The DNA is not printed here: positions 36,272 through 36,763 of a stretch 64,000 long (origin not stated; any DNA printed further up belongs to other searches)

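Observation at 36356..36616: Small zinc-ribbon gene (CNWKKT motif) recurs in front of two unrelated cargo modules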

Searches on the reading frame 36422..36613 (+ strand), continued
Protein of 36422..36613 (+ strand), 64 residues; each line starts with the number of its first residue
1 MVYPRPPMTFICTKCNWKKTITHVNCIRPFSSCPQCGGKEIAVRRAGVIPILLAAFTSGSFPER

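Call 28: search_protein_families(library=ncbifam, proteins=[P0028, P0029, P0032, P0036, P0039, P0041, P0045, P0051, P0064, P0069], max_evalue=0.1)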
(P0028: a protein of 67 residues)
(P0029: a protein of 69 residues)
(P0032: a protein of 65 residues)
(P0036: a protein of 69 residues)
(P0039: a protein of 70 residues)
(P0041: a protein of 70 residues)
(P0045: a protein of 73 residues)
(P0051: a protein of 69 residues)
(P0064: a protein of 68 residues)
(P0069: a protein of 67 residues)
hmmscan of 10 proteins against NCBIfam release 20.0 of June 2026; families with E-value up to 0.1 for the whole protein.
P0028 (67 aa): 5 families
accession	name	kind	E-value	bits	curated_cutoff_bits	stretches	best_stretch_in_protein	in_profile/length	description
NF001385.0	PRK00279.2-3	equivalog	0.018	14.7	315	1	8-54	129-169/213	adenylate kinase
NF011481.0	PRK14890.1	equivalog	0.021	14.8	61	1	11-44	11-41/61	putative Zn-ribbon RNA-binding protein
NF001607.0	PRK00398.1-4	equivalog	0.025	14.3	89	1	9-49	9-47/53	DNA-directed RNA polymerase subunit P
NF001606.0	PRK00398.1-3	equivalog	0.048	13.5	72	1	10-49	3-39/44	DNA-directed RNA polymerase subunit P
NF041197.2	CxxC_Se_CxxC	equivalog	0.078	13.1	40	0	12-40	1-28/53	dual CXXC motif small (seleno)protein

P0029 (69 aa): 6 families
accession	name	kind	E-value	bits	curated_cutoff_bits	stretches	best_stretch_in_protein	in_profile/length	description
TIGR02605.1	CxxC_CxxC_SSSS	subfamily_domain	0.00033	20.6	31.3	1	10-50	6-40/52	FmdB family zinc ribbon protein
NF041197.2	CxxC_Se_CxxC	equivalog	0.033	14.3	40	0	39-55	21-37/53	dual CXXC motif small (seleno)protein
TIGR03655.1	anti_R_Lar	subfamily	0.039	14.3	39.6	1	37-51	2-18/55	Lar family restriction alleviation protein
NF001976.0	PRK00762.1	equivalog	0.062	13.1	146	1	7-49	68-105/124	hydrogenase maturation nickel metallochaperone HypA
TIGR04104.1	cxxc_20_cxxc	subfamily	0.071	13.5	45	0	11-52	2-41/93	TIGR04104 family putative zinc finger protein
TIGR00100.1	hypA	equivalog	0.094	12.8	88.1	0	8-57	69-108/116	hydrogenase maturation nickel metallochaperone HypA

P0032 (65 aa): 6 families
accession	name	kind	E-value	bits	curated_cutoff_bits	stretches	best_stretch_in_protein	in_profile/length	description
TIGR02605.1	CxxC_CxxC_SSSS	subfamily_domain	0.0022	18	31.3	1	10-51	6-42/52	FmdB family zinc ribbon protein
NF047912.1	ECs_2282_CxxC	subfamily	0.0035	17.2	37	1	38-53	5-22/60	ECs_2282 family putative zinc-binding protein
NF001385.0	PRK00279.2-3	equivalog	0.062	12.9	315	1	23-62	134-172/213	adenylate kinase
NF011481.0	PRK14890.1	equivalog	0.063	13.3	61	0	11-48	11-40/61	putative Zn-ribbon RNA-binding protein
NF001976.0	PRK00762.1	equivalog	0.075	12.8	146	1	5-47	66-104/124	hydrogenase maturation nickel metallochaperone HypA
NF009623.0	PRK13130.1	equivalog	0.078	13.1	68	0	30-50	12-32/56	RNA-protein complex protein Nop10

P0036 (69 aa): 4 families
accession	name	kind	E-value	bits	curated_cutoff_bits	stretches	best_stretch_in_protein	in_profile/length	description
NF011481.0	PRK14890.1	equivalog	0.0017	18.3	61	1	33-53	25-45/61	putative Zn-ribbon RNA-binding protein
NF045720.1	rubredox_RCKP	subfamily_domain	0.0068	16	45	0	9-20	3-14/34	RCKP-type rubredoxin-like domain-containing protein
NF011482.0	PRK14892.1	equivalog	0.0084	16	109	0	35-47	21-33/101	putative transcription elongation factor Elf1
TIGR02605.1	CxxC_CxxC_SSSS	subfamily_domain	0.076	13.1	31.3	0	10-48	6-39/52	FmdB family zinc ribbon protein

P0039 (70 aa): 1 family
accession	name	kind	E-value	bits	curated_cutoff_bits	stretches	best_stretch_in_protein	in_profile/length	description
NF047912.1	ECs_2282_CxxC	subfamily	0.095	12.6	37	0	37-50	4-19/60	ECs_2282 family putative zinc-binding protein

P0041 (70 aa): 7 families
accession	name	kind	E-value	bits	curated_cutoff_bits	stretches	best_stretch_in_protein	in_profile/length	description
NF038384.1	zinc_YnfU_fam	subfamily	0.00078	19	36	0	36-44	17-25/52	YnfU family zinc-binding protein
NF047912.1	ECs_2282_CxxC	subfamily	0.0016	18.3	37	1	36-48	3-15/60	ECs_2282 family putative zinc-binding protein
NF011482.0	PRK14892.1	equivalog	0.0054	16.6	109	1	7-44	19-51/101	putative transcription elongation factor Elf1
NF001606.0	PRK00398.1-3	equivalog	0.011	15.5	72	1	33-60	15-44/44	DNA-directed RNA polymerase subunit P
NF041374.1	GDCCVxC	domain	0.029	14.6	40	0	36-45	3-12/58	GDCCVxC domain-containing (seleno)protein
TIGR04104.1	cxxc_20_cxxc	subfamily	0.069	13.5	45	0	11-54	2-44/93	TIGR04104 family putative zinc finger protein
NF001629.0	PRK00415.1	equivalog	0.077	12.5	70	0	35-53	14-32/62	30S ribosomal protein S27e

P0045 (73 aa): 5 families
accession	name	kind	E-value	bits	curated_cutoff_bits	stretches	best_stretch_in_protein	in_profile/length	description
NF011481.0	PRK14890.1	equivalog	0.00032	20.6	61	0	4-18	45-59/61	putative Zn-ribbon RNA-binding protein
NF047912.1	ECs_2282_CxxC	subfamily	0.0037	17.1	37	1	9-43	2-35/60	ECs_2282 family putative zinc-binding protein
NF038384.1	zinc_YnfU_fam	subfamily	0.0041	16.7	36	0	37-43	40-46/52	YnfU family zinc-binding protein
TIGR02605.1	CxxC_CxxC_SSSS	subfamily_domain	0.059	13.5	31.3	0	10-44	6-35/52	FmdB family zinc ribbon protein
NF011482.0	PRK14892.1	equivalog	0.073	13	109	0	7-42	19-49/101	putative transcription elongation factor Elf1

P0051 (69 aa): 5 families
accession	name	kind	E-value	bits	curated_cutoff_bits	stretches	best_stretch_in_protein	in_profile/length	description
TIGR02605.1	CxxC_CxxC_SSSS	subfamily_domain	0.0015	18.6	31.3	1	6-49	2-40/52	FmdB family zinc ribbon protein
NF047912.1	ECs_2282_CxxC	subfamily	0.0048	16.8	37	0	36-51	3-22/60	ECs_2282 family putative zinc-binding protein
NF038384.1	zinc_YnfU_fam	subfamily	0.012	15.1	36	0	10-43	17-46/52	YnfU family zinc-binding protein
NF041374.1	GDCCVxC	domain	0.014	15.6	40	0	36-68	3-37/58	GDCCVxC domain-containing (seleno)protein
NF011482.0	PRK14892.1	equivalog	0.015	15.2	109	1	7-48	19-56/101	putative transcription elongation factor Elf1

P0064 (68 aa): 19 families
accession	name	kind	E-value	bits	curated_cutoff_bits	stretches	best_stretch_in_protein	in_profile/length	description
NF011482.0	PRK14892.1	equivalog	8.1e-05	22.5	109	0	23-52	12-38/101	putative transcription elongation factor Elf1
NF047912.1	ECs_2282_CxxC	subfamily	0.00014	21.7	37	0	36-48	3-15/60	ECs_2282 family putative zinc-binding protein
TIGR04165.1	methano_modCys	hypoth_equivalog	0.0013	19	60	0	37-50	9-22/50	TIGR04165 family Cys-rich peptide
NF003008.0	PRK03824.1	equivalog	0.0052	16.7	125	1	34-59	106-131/135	hydrogenase nickel incorporation protein HypA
NF041374.1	GDCCVxC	domain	0.0062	16.8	40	1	8-43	1-32/58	GDCCVxC domain-containing (seleno)protein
NF045720.1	rubredox_RCKP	subfamily_domain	0.011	15.3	45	0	9-20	3-14/34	RCKP-type rubredoxin-like domain-containing protein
NF041591.1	CxxC_VVA0879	subfamily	0.014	15.4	37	0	32-46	18-32/101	VVA0879 family protein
NF033497.1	rubre_like_arch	subfamily_domain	0.014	15.1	32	0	37-44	18-25/34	rubrerythrin-like domain-containing protein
NF038384.1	zinc_YnfU_fam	subfamily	0.016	14.7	36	0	36-43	17-24/52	YnfU family zinc-binding protein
NF011481.0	PRK14890.1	equivalog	0.024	14.6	61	0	8-18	49-59/61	putative Zn-ribbon RNA-binding protein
TIGR03655.1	anti_R_Lar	subfamily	0.026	14.8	39.6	0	12-44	4-37/55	Lar family restriction alleviation protein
NF003214.0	PRK04179.1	equivalog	0.032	14.1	71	0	36-51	18-33/62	50S ribosomal protein L37e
TIGR02605.1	CxxC_CxxC_SSSS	subfamily_domain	0.036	14.1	31.3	0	10-47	6-38/52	FmdB family zinc ribbon protein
TIGR01384.1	TFS_arch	equivalog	0.041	14.6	64.75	0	5-25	12-32/101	transcription factor S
TIGR02264.1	gmx_para_CXXCG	equivalog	0.043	13.2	100.15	0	33-57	169-193/237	SitI6 family double-CXXCG motif immunity protein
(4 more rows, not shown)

P0069 (67 aa): 1 family
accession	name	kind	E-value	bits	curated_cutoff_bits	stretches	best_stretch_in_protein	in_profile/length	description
NF033497.1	rubre_like_arch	subfamily_domain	0.038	13.7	32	1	37-50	18-30/34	rubrerythrin-like domain-containing protein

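Call 29: find_encoding_contigs(protein=P0028, flank=6000, max_places=4)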
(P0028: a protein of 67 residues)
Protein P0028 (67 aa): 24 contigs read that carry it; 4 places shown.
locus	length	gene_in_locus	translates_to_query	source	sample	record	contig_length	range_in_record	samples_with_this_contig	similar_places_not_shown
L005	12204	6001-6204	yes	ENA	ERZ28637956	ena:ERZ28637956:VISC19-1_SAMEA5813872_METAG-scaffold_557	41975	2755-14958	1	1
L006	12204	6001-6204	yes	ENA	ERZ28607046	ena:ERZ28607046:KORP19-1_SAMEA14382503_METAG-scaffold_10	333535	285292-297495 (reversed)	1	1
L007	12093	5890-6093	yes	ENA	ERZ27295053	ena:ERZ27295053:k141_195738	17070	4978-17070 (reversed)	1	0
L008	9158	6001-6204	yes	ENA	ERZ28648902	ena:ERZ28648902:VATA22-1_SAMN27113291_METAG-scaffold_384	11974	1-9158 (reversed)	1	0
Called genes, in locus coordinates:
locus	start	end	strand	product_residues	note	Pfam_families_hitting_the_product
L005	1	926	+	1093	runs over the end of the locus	PF04851:ResIII, PF00270:DEAD, PF18766:SWI2_SNF2 (weak), PF00271:Helicase_C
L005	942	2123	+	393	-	-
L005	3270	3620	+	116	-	PF05717:TnpB_IS66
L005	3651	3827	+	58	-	-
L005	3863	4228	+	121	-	PF13007:LZ_Tnp_IS66, PF13005:zf-IS66 (weak)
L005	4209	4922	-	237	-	PF01610:DDE_Tnp_ISL3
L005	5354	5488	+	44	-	-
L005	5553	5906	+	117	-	-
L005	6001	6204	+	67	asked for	-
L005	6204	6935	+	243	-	PF12787:EcsC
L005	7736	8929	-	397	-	PF13356:Arm-DNA-bind_3, PF14659:Phage_int_SAM_3 (weak), PF22022:Phage_int_M, PF00589:Phage_integrase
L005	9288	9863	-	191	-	-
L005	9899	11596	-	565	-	PF11412:DsbD_N, PF02683:DsbD_TM, PF13386:DsbD_2, PF00085:Thioredoxin, PF13098:Thioredoxin_2, PF13899:Thioredoxin_7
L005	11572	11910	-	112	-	PF03091:CutA1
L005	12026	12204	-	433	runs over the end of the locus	PF03600:CitMHS, PF03605:DcuA_DcuB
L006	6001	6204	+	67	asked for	-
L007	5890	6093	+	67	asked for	-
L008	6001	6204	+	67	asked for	-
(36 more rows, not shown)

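Call 30: find_encoding_contigs(protein=P0036, flank=6000, max_places=4)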
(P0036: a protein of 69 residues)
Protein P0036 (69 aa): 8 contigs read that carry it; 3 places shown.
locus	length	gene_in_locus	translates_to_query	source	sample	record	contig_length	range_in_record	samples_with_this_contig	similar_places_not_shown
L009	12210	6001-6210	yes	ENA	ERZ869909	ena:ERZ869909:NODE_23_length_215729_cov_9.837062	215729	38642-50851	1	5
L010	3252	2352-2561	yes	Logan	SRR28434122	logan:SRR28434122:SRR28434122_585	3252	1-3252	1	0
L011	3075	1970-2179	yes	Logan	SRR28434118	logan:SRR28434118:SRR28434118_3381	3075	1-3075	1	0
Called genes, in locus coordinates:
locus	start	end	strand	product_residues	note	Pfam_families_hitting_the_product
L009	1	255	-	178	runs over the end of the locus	PF06041:DUF924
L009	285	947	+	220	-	PF09335:VTT_dom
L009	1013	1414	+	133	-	PF03692:CxxCxxCC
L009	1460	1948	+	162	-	PF09832:DUF2059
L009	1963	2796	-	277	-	PF12146:Hydrolase_4, PF00561:Abhydrolase_1, PF12697:Abhydrolase_6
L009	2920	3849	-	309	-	PF12740:PETase, PF01738:DLH (weak)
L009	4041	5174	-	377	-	PF13417:GST_N_3, PF13409:GST_N_2 (weak), PF13410:GST_C_2 (weak)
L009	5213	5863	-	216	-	-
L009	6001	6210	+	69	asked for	-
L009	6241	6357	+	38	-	-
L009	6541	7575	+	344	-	PF13280:WYL, PF25583:WCX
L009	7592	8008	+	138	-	-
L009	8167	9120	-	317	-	-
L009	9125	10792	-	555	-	-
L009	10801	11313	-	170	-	PF14567:SUKH_5 (faint), PF09346:SMI1_KNR4, PF14568:SUKH_6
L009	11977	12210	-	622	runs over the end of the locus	PF00009:GTP_EFTU, PF01926:MMR_HSR1 (weak), PF22042:EF-G_D2 (weak), PF03144:GTP_EFTU_D2, PF00679:EFG_C, PF21018:BipA_C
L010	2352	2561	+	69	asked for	-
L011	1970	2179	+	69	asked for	-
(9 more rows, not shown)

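Call 31: find_encoding_contigs(protein=P0029, flank=6000, max_places=4)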
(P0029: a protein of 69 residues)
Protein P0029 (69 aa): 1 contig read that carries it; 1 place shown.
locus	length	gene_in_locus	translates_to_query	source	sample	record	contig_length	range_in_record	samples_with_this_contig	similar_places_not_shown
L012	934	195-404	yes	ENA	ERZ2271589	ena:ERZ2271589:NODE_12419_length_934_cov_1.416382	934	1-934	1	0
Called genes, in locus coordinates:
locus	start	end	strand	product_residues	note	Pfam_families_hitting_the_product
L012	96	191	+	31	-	-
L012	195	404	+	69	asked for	-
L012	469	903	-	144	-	PF13670:PepSY_2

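Call 32: find_encoding_contigs(protein=P0031, flank=5000, max_places=3)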
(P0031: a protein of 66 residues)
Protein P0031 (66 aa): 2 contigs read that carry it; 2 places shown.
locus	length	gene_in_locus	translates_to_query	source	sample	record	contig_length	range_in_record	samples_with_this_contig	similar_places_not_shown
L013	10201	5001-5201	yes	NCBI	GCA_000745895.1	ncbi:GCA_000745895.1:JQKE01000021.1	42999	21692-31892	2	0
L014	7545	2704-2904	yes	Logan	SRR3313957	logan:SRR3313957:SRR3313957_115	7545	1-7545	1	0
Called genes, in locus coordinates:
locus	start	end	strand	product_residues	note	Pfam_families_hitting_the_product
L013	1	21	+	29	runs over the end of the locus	-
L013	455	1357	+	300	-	PF13280:WYL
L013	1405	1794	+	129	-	PF05099:TerB (faint)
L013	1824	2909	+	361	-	-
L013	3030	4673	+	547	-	-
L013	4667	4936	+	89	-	PF03692:CxxCxxCC (weak)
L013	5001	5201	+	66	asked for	-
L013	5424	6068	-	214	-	PF00694:Aconitase_C, PF27512:LeuD, PF27434:LeuD_C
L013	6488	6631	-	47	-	PF08085:Entericidin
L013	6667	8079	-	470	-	PF00330:Aconitase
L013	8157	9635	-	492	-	PF00089:Trypsin, PF13365:Trypsin_2, PF00595:PDZ, PF13180:PDZ_2, PF17820:PDZ_6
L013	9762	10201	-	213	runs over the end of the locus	PF00730:HhH-GPD, PF00633:HHH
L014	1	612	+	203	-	?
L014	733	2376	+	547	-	-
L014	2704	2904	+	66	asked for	-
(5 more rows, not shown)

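Call 33: find_encoding_contigs(protein=P0032, flank=5000, max_places=3)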
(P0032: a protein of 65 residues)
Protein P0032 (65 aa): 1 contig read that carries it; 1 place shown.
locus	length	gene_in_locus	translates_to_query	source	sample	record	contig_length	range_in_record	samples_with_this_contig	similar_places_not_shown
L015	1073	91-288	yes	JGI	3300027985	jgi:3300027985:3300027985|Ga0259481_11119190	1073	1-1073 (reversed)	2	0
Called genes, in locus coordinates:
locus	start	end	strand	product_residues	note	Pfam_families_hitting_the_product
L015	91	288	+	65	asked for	-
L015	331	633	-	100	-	-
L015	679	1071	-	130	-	?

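Call 34: find_encoding_contigs(protein=P0039, flank=5000, max_places=3)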
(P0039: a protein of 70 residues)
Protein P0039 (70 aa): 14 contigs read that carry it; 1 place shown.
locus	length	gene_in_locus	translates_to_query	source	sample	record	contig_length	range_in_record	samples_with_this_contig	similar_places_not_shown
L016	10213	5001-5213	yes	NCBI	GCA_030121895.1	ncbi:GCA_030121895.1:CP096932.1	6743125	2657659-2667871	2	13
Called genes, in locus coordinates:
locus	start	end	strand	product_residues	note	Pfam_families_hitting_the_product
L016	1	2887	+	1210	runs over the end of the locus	PF00580:UvrD-helicase, PF13245:AAA_19, PF13361:UvrD_C, PF13538:UvrD_C_2 (faint), PF12705:PDDEXK_1 (weak)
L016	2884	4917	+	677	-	PF21185:RecD_N, PF13086:AAA_11 (weak), PF13245:AAA_19, PF13604:AAA_30, PF05127:NAT10_TcmA_helicase, PF13401:AAA_22 (weak), PF18335:SH3_13 (weak), PF13538:UvrD_C_2, +1 more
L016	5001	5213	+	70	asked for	-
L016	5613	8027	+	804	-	PF00350:Dynamin_N, PF01926:MMR_HSR1 (faint)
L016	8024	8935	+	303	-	PF13990:YjcZ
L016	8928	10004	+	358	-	PF01734:Patatin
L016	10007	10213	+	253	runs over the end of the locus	-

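Call 40: search_solved_structures(query=A2, max_evalue=1)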
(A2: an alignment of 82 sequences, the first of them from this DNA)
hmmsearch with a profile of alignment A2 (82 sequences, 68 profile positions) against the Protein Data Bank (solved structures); distinct sequences matched with E-value up to 1: 55.
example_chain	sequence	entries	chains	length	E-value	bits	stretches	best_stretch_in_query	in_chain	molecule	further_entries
2k5c_A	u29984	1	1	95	0.002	20.7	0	21-45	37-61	uncharacterized protein PF0385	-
2e2z_A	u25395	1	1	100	0.0046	19.6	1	7-59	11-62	Tim15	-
2qkd_A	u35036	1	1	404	0.0087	18.7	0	9-22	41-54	Zinc finger protein ZPR1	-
2aqc_A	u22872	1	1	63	0.012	18.2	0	36-65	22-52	Ribosome biogenesis protein Nop10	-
3a43_A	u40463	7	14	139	0.012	18.2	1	8-49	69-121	Hydrogenase nickel incorporation protein hypA | Probable hydrogenase nickel incorporation protein HypA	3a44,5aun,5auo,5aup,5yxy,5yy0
2apo_B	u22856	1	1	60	0.013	18.1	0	36-65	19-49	Ribosome biogenesis protein Nop10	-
4c2m_I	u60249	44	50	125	0.016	17.8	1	27-50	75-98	DNA-DIRECTED RNA POLYMERASE I SUBUNIT RPA12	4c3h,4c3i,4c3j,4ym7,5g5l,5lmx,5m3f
6htj_A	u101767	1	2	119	0.038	16.6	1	38-60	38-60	Nucleic-acid-binding protein containing a Zn-ribbon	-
2hl7_A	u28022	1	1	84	0.057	16.1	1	36-63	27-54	Cytochrome C-type biogenesis protein CcmH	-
7eu0_L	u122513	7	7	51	0.057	16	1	1-38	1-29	DNA-directed RNA polymerases II, IV and V subunit 12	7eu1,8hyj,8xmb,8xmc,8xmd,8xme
8crx_0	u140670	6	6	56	0.07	15.8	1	6-47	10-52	50S ribosomal protein L33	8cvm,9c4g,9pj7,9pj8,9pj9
7aoc_I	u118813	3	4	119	0.071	15.7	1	33-50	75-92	DNA-directed RNA polymerase I subunit RPA12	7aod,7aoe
5k2m_E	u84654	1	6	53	0.084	15.5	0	37-50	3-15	Probable lysine biosynthesis protein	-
4ywl_A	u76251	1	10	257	0.097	15.3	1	7-54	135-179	Cell division control protein 21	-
2pmz_P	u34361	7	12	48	0.11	15.2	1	9-58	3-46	DNA-directed RNA polymerase subunit P | DNA-DIRECTED RNA POLYMERASE RPO12 SUBUNIT | RNA POLYMERASE SUBUNIT 12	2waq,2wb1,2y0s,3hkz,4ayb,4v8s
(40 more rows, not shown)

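Call 43: find_homologous_proteins(query=A2, max_evalue=0.001)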
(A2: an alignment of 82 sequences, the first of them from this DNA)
Query A2 (82 sequences) (64 aa, profile of the alignment): 42 proteins with E <= 0.001 among 114 candidates.
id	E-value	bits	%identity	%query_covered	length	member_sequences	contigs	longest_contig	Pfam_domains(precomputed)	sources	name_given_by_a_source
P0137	1.1e-21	94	36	84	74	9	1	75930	-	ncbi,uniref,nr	ncbi:hypothetical protein M8828_11010 [Aeromonas simiae]|uniref:hypothetical protein n=1 Tax=Aeromon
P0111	1.9e-21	93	25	84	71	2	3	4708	-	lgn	-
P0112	2.0e-21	93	25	84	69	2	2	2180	-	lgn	-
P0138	3.1e-21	92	29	89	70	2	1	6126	-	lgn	-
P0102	7.7e-21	91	34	81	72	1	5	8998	-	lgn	-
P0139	3.5e-20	89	28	84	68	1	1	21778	-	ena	-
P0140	1.7e-19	87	27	78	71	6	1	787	-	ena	-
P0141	2.0e-19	87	35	45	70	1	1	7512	-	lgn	-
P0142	2.4e-19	86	38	67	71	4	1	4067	-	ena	-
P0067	5.9e-19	85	28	77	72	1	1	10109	-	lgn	-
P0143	5.9e-19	85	27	81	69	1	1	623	PF13248.12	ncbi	-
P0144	1.3e-18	84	30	83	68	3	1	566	-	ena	-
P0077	2.0e-18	83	30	84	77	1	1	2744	-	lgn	-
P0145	8.9e-18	81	43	48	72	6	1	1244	-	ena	-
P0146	1.2e-17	81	44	50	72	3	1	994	-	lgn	-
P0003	3.8e-13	66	97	100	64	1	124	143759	-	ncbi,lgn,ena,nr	ncbi:hypothetical protein EJO65_21405 [Escherichia coli]|nr:hypothetical protein [Escherichia coli] 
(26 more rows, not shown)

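Call 44: predict_structure(alignment_id=A2)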
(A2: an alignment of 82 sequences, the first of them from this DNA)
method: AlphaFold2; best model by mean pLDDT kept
length: 64 residues; sequences in the alignment: 82
mean_pLDDT: 60.7   pTM: 0.36
mean pLDDT of the five models: 60.7, 59.6, 59.5, 56.7, 56.5
residues with pLDDT >= 90: 0; 70-90: 10; 50-70: 50; < 50: 4
segments of 3 or more residues with pLDDT < 50: none
pLDDT, mean of each block of 10 residues (from residue 1): 63 71 61 65 58 52 50
secondary structure, 60 per line:
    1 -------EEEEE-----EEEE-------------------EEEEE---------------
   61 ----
elements in order: E8-12 E18-21 E41-45
